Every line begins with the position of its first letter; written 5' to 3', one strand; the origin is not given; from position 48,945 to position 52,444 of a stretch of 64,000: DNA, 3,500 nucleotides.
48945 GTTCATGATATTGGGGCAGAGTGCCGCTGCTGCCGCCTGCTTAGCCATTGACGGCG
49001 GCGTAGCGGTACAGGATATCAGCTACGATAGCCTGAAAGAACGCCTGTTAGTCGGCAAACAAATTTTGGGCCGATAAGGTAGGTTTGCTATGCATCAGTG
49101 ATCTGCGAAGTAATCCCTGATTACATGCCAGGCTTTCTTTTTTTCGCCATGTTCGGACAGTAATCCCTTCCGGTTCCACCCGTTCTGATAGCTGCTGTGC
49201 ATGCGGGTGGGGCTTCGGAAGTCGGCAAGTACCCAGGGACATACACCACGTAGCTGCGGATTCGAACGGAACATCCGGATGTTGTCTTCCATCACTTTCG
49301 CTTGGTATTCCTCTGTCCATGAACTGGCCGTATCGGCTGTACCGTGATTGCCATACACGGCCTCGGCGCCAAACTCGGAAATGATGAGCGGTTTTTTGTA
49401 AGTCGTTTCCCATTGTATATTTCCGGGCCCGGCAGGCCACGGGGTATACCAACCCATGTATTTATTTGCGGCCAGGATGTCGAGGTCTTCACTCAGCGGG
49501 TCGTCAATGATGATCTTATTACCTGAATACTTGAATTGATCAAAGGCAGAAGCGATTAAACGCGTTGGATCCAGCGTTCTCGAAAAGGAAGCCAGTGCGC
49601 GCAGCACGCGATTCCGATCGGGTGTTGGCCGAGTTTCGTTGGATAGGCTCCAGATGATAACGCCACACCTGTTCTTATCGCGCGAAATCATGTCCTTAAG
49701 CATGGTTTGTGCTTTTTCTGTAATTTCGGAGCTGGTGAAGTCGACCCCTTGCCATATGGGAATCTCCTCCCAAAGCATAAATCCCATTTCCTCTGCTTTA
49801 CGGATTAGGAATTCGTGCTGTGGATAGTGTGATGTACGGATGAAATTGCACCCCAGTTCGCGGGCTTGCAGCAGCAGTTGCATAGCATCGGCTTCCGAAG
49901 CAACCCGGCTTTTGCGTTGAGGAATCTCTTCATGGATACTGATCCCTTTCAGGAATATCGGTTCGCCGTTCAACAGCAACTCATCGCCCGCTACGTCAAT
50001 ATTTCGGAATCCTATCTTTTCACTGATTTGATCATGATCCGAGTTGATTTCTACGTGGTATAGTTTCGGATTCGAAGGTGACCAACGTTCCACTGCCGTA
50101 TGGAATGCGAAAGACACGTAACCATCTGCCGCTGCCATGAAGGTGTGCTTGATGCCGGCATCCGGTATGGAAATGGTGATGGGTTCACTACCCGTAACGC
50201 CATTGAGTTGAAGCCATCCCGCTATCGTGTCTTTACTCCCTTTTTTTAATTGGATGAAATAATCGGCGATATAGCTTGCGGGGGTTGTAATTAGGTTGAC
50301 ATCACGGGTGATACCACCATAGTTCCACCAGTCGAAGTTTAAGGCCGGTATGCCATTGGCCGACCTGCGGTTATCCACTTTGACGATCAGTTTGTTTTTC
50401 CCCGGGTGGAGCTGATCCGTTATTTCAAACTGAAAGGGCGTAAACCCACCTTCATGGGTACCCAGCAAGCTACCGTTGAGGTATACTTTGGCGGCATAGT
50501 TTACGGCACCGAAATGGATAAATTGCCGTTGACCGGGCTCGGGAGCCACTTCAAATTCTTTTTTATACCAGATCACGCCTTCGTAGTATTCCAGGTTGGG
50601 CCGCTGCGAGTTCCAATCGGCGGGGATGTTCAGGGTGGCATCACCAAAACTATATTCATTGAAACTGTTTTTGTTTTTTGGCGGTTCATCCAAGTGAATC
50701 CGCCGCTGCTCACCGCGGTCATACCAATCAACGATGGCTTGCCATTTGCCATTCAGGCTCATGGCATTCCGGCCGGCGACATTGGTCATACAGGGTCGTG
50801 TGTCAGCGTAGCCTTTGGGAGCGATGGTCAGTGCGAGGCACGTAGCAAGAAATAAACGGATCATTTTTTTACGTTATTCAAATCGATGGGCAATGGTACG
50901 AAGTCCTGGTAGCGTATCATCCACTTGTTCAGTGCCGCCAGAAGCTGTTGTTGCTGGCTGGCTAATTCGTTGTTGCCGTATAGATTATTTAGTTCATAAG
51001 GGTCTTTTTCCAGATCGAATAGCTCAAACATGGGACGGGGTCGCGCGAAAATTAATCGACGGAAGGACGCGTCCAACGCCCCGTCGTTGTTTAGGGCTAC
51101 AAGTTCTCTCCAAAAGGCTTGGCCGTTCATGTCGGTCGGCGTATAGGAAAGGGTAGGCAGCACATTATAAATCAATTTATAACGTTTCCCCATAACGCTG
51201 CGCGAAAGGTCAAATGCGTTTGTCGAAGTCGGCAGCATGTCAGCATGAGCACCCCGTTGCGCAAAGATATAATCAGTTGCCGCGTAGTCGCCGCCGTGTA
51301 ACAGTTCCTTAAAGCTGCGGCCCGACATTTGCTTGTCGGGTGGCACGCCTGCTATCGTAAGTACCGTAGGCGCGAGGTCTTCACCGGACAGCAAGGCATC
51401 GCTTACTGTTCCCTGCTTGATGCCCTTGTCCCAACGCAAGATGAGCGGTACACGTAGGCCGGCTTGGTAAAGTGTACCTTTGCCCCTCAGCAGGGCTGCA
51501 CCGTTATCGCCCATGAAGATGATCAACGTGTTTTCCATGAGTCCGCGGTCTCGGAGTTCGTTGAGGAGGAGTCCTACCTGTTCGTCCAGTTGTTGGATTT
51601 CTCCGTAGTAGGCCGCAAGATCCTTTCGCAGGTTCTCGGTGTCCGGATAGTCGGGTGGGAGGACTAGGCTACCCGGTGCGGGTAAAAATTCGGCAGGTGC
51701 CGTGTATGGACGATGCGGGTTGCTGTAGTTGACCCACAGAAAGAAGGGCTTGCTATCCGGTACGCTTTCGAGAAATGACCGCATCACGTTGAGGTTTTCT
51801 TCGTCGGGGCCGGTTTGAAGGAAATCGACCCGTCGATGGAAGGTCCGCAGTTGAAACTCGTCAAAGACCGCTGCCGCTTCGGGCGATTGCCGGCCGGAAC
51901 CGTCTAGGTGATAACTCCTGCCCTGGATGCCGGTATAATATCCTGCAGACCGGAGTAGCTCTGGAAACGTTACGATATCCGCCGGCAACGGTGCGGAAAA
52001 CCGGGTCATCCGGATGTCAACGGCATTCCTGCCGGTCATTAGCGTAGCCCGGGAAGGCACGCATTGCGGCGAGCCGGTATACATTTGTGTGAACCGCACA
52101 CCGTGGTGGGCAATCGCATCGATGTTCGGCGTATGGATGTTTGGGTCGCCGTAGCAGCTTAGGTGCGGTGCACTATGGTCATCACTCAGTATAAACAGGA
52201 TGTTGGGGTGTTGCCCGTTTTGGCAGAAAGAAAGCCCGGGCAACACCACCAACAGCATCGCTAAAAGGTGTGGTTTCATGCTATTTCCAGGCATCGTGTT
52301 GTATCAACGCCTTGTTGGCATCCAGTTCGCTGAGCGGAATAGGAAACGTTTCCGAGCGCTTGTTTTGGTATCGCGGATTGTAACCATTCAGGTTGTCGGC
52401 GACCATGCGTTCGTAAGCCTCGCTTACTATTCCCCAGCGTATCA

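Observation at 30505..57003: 26-kb sulfatase-rich polysaccharide utilization locus (sulfated-glycan PUL)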

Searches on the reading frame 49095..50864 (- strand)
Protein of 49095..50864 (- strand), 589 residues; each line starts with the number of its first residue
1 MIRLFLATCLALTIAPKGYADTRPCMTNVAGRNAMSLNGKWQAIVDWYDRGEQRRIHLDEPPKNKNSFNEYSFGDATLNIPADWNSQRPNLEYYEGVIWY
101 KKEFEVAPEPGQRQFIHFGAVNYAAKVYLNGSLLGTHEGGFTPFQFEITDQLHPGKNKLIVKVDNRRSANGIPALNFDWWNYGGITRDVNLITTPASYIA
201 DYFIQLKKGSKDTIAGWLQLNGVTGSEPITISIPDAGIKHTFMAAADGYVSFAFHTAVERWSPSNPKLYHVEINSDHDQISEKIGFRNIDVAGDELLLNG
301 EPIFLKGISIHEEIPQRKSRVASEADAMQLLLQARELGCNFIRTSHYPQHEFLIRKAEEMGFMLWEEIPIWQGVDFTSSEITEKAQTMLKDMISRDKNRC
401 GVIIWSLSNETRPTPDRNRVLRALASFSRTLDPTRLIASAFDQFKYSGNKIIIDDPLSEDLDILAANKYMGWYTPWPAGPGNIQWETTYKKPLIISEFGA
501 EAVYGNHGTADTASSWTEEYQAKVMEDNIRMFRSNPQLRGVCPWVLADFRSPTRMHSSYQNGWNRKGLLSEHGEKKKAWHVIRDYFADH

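Call 4: search_protein_families(library=pfam, proteins=[window:49095-50864:-])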
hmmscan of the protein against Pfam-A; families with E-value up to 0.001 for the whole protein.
window:49095-50864:- (589 aa): 4 families
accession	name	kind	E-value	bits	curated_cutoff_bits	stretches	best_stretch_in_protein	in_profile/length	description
PF02836.23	Glyco_hydro_2_C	-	1.3e-29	103.7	21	1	290-571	2-282/302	Glycosyl hydrolases family 2, TIM barrel domain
PF02837.24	Glyco_hydro_2_N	-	2.4e-19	70.3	28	1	77-195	33-169/169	Glycosyl hydrolases family 2, sugar binding domain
PF22666.2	Glyco_hydro_2_N2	-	3.2e-10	40.7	27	1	98-166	50-120/167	Glycosyl hydrolase 2 galactose-binding domain-like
PF00703.27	Glyco_hydro_2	-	0.00016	22.8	23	1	257-287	74-109/109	Glycosyl hydrolases family 2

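Call 14: search_solved_structures(query=window:49095-50864:-, max_evalue=1e-10)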
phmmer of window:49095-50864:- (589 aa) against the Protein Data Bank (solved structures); distinct sequences matched with E-value up to 1e-10: 126 (the best 60 are shown).
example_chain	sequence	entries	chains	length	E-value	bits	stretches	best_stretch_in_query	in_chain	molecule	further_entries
6d8k_A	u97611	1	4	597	6.2e-211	705.2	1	4-587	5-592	Glycosyl hydrolase family 2, sugar binding domain protein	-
6d89_C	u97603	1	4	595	1.1e-172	578.9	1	10-587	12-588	Beta-galactosidase/beta-glucuronidase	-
6d1n_A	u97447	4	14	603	8.4e-168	562.7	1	10-587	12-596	Beta-galactosidase/beta-glucuronidase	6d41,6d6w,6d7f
7vqm_A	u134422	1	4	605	2e-155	521.9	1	24-587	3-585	GH2 beta-galacturonate AqGalA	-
6ncy_A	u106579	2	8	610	4.7e-111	375.3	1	25-587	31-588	Beta-glucuronidase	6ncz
6u7j_A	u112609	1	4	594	2.3e-56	194.7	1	78-584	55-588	Beta-glucuronidase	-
6eca_A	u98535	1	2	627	1.5e-54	188.7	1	58-578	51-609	Beta-glucuronidase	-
6u7i_A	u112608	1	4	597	1.3e-53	185.6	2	169-587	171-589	Beta-glucuronidase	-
8dhl_A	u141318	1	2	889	3.1e-52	181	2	258-583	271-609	Glycosyl hydrolase family 2, sugar binding domain protein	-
8e72_A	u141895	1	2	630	1.4e-51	178.9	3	176-368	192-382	Glycosyl hydrolase family 2, TIM barrel domain protein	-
8dhv_A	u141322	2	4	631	1.4e-51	178.9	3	176-368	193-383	Glycosyl hydrolase family 2, TIM barrel domain protein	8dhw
6xxw_A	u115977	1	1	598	1.6e-51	178.7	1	78-585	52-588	Beta-glucuronidase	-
4jkm_A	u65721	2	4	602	4.1e-51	177.4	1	79-585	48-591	Beta-glucuronidase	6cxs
6ld0_A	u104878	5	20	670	2.6e-50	174.7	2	278-587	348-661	LacZ1 Beta-galactosidase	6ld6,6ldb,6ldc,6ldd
5z1b_A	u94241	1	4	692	1.9e-49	171.8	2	278-587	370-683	Glycosyl hydrolase family 2, TIM barrel domain protein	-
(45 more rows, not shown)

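Call 37: search_protein_families(library=ncbifam, proteins=[window:49095-50864:-], max_evalue=0.00001)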
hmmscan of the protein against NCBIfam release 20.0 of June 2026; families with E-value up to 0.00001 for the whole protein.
window:49095-50864:- (589 aa): 13 families
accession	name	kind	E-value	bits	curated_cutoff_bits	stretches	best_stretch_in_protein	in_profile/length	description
NF007538.0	PRK10150.1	equivalog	2.4e-73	247.4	544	1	31-584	9-593/607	beta-glucuronidase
NF050095.1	BetGlucuronLacZ4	equivalog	2.3e-57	194.5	950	2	266-578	252-575/666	beta-glucuronidase LacZ4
NF052611.1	beta_gal_Bga2A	equivalog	5e-49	167.1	999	1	93-437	110-480/1007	beta-galactosidase, LacZ type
NF041462.1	GalA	equivalog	1.1e-40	139.5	900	2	258-583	255-568/763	beta-galactosidase GalA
NF007666.0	PRK10340.1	equivalog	1.1e-36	126.1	1284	1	100-438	113-473/1030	beta-galactosidase subunit alpha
NF041463.1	GalB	equivalog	5.8e-34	117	900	2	275-447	339-518/869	beta-galactosidase GalB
NF041100.1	betagal_LacZ_Ttogales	equivalog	4e-32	110.9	2000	1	97-413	109-445/1090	beta-galactosidase LacZ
NF007074.0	PRK09525.1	subfamily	5.1e-32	110.6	1221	2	259-435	300-483/1027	beta-galactosidase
NF049891.1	Bet1-4galacdseBT4156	equivalog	4.5e-31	107.5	1700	1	97-411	78-408/946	exo-beta-1,4-galactosidase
NF049877.1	GlucurArabfur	equivalog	2.3e-24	85.1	1800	2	260-586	611-938/1400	beta-d-glucuronidase/beta-L-arabinofuranosidase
NF049890.1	Bet1-4galacdseBT4151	equivalog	6.5e-22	77.3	1500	1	92-377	103-415/952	exo-beta-1,4-galactosidase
NF045579.1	rhamnoside_JR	domain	5.9e-11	42.6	50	1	82-166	25-111/123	glycosylhydrolase-like jelly roll fold domain-containing protein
NF049897.1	AlphaRhamBT4145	equivalog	3.4e-06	25.4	1300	1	79-177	760-856/897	alpha-L-rhamnosidase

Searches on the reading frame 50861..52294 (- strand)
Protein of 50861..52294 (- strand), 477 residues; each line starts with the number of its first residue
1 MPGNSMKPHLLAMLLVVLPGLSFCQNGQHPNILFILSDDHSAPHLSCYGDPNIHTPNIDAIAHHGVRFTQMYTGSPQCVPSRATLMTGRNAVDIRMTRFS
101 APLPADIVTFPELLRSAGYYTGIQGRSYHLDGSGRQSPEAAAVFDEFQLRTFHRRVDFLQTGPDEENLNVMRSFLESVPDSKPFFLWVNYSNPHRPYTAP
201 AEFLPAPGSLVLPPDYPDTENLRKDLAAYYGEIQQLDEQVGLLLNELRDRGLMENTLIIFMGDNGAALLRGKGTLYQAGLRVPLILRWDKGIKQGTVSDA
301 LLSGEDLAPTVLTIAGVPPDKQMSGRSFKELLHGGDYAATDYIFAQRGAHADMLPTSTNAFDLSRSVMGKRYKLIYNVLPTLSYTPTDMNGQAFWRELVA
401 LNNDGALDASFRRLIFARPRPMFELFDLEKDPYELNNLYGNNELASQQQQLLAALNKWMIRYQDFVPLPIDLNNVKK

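Call 4: search_protein_families(library=pfam, proteins=[window:50861-52294:-])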
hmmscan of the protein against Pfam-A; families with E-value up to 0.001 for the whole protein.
window:50861-52294:- (477 aa): 4 families
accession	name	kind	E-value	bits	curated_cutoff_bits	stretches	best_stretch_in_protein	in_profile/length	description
PF00884.28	Sulfatase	-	8.3e-55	186.6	25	1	30-317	1-301/301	Sulfatase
PF16347.10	SGSH_C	-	2.2e-20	73.8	29.3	2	272-343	8-80/154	N-sulphoglucosamine sulphohydrolase, C-terminal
PF01663.27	Phosphodiest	-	1.3e-07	32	23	0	231-269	186-224/342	Type I phosphodiesterase / nucleotide pyrophosphatase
PF07394.17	DUF1501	-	0.00013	21.7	27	0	232-263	267-298/390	Protein of unknown function (DUF1501)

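Call 18: search_solved_structures(query=window:50861-52294:-, max_evalue=1e-30)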
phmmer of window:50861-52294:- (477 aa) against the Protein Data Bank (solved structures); distinct sequences matched with E-value up to 1e-30: 13.
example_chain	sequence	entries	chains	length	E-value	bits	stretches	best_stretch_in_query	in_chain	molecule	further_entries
9bb9_A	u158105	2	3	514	9.9e-52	179.2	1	27-459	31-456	S1_8A sulfatase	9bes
9bes_B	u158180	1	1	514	3.1e-50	174.3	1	27-459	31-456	S1_8A Sulfatase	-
5g2v_A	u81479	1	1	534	3.6e-43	151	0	27-202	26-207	N-ACETYLGLUCOSAMINE-6-SULFATASE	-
9bbd_A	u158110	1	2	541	5.1e-38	134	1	29-447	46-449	S1_8B sulfatase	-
4upi_A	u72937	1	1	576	1.1e-36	129.6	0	220-347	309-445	SULFATASE FAMILY PROTEIN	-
9bef_A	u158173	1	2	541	1.3e-36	129.4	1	29-447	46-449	S1_8B sulfatase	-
9bba_A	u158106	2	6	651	4.3e-36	127.7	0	205-462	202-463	S1_8C sulfatase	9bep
7p24_AAA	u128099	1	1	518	1.2e-35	126.3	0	26-132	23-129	Mucin-desulfating sulfatase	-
4mhx_A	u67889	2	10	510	7.8e-35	123.5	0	208-462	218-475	N-sulphoglucosamine sulphohydrolase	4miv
7stt_A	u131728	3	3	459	8e-35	123.5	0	25-133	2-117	N-acetylgalactosamine-6-sulfatase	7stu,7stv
7an1_AAA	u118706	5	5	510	1.8e-34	122.3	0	24-91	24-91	Arylsulfatase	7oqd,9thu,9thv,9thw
3ed4_A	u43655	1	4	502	2e-34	122.2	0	173-331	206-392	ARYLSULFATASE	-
9s03_A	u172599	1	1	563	4.5e-33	117.7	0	226-336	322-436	Putative sulfatase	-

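Call 37: search_protein_families(library=ncbifam, proteins=[window:50861-52294:-], max_evalue=0.00001)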
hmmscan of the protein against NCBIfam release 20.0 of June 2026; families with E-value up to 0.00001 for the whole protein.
window:50861-52294:- (477 aa): 5 families
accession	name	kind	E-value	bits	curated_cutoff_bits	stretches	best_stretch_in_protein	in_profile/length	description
NF010322.0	PRK13759.1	equivalog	3.9e-52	177.4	481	2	26-126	3-104/486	arylsulfatase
TIGR03417.1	chol_sulfatase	equivalog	2.6e-42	145.3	433.45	2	29-127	2-101/500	choline-sulfatase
NF045661.1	HdlasePehA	equivalog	1.2e-32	113.2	900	2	29-125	2-98/506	phosphoric/sulfuric ester hydrolase PehA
NF052527.1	Mn_arylsulf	exception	8.5e-26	90.9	850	2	30-127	2-101/479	manganese-dependent arylsulfatase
NF038282.1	LapC_YejM_PbgA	exception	5.3e-06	25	825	0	223-307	408-492/584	LPS biosynthesis-modulating metalloenzyme YejM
